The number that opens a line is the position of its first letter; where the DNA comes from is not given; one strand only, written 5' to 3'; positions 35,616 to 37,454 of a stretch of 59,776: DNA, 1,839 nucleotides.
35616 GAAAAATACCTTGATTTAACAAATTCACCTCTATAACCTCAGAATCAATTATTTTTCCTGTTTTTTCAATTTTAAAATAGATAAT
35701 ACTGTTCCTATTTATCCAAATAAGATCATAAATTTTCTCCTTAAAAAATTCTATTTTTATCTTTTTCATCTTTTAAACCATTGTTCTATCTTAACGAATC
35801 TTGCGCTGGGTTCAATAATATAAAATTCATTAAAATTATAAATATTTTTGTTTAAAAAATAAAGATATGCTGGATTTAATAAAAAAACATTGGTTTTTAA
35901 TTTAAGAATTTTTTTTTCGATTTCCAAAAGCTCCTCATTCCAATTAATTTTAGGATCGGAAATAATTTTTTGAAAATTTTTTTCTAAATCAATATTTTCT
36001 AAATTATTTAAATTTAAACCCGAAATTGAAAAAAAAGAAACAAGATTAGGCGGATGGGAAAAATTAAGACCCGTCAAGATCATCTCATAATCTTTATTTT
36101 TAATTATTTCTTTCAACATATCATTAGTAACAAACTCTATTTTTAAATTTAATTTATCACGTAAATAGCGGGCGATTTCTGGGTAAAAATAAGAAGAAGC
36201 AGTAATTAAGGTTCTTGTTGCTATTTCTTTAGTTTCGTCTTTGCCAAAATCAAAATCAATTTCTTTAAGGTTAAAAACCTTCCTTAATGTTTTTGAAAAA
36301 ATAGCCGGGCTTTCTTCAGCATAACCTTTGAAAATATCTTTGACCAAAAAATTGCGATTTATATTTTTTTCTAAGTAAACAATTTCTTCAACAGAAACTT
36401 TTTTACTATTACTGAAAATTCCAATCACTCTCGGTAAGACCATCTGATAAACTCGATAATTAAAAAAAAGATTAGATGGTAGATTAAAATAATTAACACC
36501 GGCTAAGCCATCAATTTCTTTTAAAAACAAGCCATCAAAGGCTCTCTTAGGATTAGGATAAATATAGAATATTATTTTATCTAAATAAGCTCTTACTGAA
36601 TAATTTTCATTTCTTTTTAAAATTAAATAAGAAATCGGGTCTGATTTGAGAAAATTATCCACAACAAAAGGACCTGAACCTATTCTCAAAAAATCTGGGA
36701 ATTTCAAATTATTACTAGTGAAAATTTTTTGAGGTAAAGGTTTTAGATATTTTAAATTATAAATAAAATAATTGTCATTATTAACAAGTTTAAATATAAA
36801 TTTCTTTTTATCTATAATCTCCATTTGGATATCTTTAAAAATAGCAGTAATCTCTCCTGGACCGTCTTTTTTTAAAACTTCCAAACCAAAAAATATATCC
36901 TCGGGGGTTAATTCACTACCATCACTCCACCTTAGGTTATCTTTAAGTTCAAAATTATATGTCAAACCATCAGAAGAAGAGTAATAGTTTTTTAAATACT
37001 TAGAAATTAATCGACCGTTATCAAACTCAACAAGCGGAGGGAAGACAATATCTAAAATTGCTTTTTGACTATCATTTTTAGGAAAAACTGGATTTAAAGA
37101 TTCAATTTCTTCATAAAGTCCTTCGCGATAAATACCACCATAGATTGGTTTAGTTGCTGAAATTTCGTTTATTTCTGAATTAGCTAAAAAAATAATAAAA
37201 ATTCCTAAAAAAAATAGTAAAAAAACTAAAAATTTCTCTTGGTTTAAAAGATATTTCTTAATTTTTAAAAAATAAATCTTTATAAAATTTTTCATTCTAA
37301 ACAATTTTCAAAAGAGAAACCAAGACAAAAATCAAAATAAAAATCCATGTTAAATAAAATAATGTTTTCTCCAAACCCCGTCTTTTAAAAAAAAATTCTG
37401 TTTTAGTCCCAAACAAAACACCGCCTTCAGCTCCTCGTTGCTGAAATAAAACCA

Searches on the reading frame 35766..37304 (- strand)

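Call 63: search_protein_families(library=pfam, proteins=[window:35766-37304:-], max_evalue=0.00001)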
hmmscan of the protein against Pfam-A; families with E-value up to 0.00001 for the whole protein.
window:35766-37304:- (512 aa): 1 family
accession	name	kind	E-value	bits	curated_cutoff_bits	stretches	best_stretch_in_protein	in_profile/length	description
PF00496.27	SBP_bac_5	-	3.9e-27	95.8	32.4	1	105-416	8-349/368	Bacterial extracellular solute-binding proteins, family 5 Middle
